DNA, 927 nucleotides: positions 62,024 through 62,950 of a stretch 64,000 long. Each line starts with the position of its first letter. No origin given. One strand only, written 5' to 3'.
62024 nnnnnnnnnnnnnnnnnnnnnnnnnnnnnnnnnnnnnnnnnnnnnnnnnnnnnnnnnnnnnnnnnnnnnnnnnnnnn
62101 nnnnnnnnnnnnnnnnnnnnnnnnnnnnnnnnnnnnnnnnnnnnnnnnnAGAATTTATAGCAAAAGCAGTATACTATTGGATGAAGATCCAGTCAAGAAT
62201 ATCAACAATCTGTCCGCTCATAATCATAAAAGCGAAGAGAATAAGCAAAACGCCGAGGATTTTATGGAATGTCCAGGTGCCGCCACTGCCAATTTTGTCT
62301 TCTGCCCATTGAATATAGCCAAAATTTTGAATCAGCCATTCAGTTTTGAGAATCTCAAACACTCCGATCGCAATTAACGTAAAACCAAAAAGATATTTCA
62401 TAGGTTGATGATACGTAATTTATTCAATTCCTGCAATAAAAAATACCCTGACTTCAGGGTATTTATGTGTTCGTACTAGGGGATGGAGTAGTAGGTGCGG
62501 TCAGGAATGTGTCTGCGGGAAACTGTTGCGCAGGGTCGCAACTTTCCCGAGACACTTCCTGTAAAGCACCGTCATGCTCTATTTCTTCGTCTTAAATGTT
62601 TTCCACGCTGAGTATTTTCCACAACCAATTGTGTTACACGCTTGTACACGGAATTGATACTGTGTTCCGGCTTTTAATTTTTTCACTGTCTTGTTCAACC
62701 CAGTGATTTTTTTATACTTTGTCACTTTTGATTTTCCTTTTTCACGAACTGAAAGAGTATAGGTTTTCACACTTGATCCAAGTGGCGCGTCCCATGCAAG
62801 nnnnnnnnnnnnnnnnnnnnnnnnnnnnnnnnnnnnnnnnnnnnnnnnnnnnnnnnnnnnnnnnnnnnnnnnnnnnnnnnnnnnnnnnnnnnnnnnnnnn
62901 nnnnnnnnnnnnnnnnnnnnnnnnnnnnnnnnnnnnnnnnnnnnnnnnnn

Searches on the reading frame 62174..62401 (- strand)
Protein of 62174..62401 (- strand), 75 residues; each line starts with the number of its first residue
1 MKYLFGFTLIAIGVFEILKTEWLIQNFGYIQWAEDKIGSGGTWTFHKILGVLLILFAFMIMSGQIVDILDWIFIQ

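Call 44: search_protein_families(library=pfam, proteins=[window:62174-62401:-])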
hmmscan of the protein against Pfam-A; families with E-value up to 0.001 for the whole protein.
window:62174-62401:- (75 aa): 0 families

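Call 92: find_encoding_contigs(protein=window:62174-62401:-, flank=2500, max_places=10)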
Protein window:62174-62401:- (75 aa): 2 contigs read that carry it; 2 places shown.
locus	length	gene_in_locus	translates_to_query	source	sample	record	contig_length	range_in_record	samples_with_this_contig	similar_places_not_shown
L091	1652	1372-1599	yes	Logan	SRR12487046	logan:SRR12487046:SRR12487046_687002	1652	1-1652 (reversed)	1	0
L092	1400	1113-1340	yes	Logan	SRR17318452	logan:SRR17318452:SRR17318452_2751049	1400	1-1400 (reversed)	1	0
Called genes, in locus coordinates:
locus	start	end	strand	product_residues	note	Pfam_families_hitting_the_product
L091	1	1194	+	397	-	?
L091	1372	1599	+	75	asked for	-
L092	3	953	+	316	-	?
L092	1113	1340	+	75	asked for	-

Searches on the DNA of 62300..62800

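Call 32: search_with_rna_model(model_id=R1, source=window, start=62300, end=62800, filters=off, max_evalue=1, show_alignments=2)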
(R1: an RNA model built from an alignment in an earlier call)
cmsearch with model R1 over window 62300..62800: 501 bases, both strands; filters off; matches with E-value up to 1: 2.
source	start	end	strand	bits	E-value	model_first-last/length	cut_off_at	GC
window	62486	62576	+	39.9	1.1e-11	1-121/121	no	0.55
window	62488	62578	-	10.7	0.0075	1-121/121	no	0.55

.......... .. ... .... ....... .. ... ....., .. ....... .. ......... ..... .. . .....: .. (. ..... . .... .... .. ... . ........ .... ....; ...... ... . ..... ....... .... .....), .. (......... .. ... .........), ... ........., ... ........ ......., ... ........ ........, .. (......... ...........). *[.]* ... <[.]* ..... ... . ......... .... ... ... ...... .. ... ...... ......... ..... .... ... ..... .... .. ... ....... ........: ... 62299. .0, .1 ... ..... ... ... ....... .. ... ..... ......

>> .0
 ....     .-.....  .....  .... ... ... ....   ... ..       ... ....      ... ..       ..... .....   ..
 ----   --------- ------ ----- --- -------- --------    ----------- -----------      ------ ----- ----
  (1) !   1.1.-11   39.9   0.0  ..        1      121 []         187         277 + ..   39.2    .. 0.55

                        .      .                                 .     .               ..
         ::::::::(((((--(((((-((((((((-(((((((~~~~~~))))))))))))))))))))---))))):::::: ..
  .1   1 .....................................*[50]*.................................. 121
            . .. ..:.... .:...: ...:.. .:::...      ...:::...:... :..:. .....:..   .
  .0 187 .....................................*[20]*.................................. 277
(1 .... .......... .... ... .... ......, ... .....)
